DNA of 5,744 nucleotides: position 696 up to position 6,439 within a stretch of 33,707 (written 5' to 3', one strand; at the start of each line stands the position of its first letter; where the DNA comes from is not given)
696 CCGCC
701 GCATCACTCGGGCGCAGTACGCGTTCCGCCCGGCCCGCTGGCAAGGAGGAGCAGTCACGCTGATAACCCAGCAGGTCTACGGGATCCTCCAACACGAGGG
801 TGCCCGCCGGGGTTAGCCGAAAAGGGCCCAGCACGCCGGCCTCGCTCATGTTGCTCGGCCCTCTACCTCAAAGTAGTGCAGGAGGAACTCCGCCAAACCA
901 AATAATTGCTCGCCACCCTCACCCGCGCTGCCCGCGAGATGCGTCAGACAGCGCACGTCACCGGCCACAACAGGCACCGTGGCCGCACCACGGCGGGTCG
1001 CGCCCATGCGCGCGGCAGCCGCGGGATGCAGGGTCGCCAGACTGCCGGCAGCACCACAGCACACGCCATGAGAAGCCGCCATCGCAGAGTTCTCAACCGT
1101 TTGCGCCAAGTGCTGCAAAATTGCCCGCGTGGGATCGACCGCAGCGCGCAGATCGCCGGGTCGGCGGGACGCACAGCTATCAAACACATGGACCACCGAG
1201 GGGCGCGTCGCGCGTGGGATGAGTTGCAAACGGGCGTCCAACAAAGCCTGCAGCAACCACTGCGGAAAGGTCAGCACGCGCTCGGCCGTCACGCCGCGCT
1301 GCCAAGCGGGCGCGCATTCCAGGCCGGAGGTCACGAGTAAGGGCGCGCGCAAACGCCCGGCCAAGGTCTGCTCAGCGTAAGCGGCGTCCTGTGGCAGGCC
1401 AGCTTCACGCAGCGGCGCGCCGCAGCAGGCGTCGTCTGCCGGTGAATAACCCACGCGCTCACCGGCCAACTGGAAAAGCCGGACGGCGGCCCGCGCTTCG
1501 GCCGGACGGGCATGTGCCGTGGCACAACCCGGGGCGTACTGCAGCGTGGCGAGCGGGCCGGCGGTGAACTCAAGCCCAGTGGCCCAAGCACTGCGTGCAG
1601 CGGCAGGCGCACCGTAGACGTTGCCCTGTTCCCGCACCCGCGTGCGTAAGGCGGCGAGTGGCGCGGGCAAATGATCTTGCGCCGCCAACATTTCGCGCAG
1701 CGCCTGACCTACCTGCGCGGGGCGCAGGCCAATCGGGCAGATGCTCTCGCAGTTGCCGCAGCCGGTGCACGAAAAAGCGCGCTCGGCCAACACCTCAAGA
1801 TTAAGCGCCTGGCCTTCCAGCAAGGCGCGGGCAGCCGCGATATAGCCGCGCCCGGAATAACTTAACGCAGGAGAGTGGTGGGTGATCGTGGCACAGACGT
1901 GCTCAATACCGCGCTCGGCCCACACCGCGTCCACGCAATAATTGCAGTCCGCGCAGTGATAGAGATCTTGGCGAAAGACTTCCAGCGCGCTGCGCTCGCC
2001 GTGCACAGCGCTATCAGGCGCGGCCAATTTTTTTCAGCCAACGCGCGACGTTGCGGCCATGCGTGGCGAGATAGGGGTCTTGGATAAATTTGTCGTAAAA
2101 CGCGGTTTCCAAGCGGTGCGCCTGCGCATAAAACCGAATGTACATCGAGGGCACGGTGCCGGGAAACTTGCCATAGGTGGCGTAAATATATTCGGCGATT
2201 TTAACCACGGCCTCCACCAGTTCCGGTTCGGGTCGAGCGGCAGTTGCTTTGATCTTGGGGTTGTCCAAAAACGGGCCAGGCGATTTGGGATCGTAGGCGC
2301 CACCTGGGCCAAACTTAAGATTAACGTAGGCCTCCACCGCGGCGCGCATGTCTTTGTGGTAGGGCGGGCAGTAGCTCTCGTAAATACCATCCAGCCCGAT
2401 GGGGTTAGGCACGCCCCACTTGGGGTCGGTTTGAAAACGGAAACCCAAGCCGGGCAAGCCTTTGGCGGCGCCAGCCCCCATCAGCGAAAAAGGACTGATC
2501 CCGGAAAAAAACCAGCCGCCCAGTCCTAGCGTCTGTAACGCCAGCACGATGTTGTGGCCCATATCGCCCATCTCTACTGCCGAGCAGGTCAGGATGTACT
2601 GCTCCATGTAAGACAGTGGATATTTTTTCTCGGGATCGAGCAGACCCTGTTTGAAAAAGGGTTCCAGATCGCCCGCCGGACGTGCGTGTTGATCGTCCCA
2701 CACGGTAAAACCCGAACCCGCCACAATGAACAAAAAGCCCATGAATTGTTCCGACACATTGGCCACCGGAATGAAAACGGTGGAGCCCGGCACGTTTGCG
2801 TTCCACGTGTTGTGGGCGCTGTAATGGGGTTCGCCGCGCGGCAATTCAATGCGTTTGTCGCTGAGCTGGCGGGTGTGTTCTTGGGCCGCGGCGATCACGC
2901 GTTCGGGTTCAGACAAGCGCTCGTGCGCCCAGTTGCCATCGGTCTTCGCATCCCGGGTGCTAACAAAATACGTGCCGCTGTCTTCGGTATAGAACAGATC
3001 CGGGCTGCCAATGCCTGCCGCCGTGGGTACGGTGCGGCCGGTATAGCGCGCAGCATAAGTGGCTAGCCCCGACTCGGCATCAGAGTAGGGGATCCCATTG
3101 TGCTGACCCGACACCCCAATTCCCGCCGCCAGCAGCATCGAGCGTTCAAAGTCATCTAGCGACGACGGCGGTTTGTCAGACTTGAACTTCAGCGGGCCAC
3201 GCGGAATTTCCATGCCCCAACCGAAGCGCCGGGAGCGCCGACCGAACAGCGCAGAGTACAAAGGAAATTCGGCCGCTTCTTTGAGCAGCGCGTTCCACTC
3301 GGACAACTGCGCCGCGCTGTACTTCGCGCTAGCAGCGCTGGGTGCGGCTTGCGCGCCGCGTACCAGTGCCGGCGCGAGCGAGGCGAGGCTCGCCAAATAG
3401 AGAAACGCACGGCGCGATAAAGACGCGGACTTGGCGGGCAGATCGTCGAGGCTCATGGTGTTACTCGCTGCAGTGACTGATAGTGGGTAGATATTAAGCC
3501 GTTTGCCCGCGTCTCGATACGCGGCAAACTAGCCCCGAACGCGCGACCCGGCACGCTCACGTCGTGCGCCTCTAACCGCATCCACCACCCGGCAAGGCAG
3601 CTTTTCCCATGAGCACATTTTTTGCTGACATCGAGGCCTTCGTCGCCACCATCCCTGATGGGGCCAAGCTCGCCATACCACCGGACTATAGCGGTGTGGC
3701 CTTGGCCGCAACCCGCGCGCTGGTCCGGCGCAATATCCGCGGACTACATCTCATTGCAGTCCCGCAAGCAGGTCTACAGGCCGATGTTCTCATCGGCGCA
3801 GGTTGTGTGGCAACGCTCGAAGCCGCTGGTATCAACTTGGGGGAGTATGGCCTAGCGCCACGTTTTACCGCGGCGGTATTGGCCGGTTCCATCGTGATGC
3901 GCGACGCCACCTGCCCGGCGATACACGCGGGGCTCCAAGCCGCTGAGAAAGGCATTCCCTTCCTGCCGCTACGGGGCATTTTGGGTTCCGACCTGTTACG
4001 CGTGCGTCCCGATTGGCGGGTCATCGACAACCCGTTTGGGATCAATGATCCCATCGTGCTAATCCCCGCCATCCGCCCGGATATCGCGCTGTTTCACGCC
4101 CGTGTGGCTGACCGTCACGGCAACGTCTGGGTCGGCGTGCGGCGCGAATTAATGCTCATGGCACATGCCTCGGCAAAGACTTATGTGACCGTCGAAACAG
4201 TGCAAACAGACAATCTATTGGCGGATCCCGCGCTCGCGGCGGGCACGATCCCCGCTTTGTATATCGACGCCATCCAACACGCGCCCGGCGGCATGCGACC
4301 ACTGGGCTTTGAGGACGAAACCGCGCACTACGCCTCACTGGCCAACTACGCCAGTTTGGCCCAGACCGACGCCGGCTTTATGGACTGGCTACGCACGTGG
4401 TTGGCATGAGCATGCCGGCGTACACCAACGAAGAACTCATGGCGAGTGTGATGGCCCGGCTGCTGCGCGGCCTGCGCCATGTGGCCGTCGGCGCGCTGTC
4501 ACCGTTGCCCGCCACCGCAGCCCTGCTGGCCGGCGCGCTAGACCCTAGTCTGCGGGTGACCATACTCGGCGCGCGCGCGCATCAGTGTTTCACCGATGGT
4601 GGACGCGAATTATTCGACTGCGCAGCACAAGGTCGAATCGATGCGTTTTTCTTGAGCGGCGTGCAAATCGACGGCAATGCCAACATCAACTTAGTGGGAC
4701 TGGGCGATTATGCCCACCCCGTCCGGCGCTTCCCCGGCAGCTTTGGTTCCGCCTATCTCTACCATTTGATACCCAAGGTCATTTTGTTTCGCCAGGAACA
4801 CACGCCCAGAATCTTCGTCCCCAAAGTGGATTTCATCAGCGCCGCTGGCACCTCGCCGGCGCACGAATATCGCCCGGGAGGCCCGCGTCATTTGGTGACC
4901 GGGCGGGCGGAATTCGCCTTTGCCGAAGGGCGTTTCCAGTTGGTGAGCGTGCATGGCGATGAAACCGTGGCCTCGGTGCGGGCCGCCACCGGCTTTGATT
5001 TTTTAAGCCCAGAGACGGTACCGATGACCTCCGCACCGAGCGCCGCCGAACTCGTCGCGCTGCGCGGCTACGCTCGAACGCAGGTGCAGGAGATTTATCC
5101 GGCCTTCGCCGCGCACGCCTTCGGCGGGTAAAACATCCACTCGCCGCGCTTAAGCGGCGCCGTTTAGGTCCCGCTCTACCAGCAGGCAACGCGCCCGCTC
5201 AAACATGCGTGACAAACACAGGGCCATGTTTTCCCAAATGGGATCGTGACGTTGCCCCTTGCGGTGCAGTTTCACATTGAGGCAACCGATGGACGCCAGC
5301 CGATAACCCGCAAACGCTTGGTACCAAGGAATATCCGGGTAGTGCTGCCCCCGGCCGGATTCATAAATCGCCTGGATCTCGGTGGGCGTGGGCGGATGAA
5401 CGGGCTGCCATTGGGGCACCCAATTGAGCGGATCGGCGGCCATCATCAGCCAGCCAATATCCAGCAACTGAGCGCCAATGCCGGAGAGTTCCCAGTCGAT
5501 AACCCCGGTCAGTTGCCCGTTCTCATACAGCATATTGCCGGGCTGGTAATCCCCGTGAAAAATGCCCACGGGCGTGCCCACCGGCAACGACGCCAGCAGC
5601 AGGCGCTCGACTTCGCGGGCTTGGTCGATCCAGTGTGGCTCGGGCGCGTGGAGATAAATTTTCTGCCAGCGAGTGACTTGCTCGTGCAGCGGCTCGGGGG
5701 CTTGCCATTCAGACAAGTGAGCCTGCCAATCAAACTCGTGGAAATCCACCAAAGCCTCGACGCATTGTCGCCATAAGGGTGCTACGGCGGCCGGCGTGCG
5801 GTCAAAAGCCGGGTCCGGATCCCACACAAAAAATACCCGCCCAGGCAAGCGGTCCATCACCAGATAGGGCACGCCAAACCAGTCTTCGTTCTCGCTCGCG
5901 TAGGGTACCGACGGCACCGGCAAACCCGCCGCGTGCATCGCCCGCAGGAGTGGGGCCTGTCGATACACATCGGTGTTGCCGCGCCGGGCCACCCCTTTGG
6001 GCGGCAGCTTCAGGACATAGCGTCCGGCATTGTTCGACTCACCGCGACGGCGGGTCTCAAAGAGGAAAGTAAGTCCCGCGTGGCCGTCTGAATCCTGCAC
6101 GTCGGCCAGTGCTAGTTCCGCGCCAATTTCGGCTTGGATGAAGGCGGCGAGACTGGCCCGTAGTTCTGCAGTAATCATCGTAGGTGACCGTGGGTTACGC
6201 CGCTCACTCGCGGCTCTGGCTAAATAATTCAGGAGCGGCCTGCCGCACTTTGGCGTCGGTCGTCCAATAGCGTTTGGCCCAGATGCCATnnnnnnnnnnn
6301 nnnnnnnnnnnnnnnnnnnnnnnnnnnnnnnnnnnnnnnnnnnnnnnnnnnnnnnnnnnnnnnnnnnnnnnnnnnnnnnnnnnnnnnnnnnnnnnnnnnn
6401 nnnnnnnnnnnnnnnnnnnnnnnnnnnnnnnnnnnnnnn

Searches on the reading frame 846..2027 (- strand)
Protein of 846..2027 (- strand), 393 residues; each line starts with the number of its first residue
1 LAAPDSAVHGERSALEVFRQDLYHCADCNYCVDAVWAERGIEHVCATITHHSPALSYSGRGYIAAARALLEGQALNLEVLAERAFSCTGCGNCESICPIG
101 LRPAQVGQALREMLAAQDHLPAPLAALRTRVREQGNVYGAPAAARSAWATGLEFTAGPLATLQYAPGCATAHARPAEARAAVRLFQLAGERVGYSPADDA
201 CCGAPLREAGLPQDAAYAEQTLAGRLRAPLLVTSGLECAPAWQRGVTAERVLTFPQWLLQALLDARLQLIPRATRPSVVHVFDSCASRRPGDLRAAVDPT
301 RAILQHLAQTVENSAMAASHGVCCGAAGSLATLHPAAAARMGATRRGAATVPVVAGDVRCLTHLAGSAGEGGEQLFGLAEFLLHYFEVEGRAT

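Call 50: search_protein_families(library=pfam, proteins=[window:846-2027:-], max_evalue=0.00001)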
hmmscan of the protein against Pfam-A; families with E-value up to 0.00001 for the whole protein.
window:846-2027:- (393 aa): 2 families
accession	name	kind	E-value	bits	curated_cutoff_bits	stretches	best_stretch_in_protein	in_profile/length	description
PF13183.11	Fer4_8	-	2e-08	35.1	27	1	22-100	2-67/68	4Fe-4S dicluster domain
PF13534.11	Fer4_17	-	3.1e-06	28.1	22.2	1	25-101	2-60/61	4Fe-4S dicluster domain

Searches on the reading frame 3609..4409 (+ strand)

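Call 50: search_protein_families(library=pfam, proteins=[window:3609-4409:+], max_evalue=0.00001)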
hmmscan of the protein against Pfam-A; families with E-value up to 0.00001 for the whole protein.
window:3609-4409:+ (266 aa): 1 family
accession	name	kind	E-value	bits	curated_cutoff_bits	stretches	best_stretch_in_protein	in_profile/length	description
PF01144.29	CoA_trans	-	8.1e-07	29.1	23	1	8-224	4-216/217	Coenzyme A transferase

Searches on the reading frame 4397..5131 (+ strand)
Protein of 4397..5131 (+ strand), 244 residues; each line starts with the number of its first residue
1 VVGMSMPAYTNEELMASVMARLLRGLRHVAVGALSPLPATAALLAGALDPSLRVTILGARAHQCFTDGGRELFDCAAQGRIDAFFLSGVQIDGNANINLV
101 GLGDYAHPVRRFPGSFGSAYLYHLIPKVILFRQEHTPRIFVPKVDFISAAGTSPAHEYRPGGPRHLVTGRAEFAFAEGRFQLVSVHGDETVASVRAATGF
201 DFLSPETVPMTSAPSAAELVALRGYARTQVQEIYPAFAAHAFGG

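Call 50: search_protein_families(library=pfam, proteins=[window:4397-5131:+], max_evalue=0.00001)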
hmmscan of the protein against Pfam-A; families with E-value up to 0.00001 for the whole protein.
window:4397-5131:+ (244 aa): 1 family
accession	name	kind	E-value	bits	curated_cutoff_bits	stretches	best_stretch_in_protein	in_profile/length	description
PF01144.29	CoA_trans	-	4.9e-08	33.1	23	1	62-151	82-172/217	Coenzyme A transferase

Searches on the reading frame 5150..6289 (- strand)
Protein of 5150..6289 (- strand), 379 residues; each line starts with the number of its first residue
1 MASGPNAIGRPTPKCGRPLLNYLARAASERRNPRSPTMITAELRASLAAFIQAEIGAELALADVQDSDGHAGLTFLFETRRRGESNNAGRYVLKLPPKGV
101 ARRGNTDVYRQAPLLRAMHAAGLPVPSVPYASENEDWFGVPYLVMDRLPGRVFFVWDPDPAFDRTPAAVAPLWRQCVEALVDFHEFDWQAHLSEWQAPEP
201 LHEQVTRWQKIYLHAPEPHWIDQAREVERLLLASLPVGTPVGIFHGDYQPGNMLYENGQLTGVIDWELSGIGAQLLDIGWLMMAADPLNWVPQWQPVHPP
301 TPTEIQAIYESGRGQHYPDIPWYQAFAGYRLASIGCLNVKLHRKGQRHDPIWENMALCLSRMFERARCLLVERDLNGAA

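Call 50: search_protein_families(library=pfam, proteins=[window:5150-6289:-], max_evalue=0.00001)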
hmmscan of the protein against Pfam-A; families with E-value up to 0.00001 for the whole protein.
window:5150-6289:- (379 aa): 1 family
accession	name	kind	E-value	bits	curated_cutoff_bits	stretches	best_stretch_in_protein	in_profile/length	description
PF01636.29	APH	-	1.3e-29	104.1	23.2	1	73-284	12-212/239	Phosphotransferase enzyme family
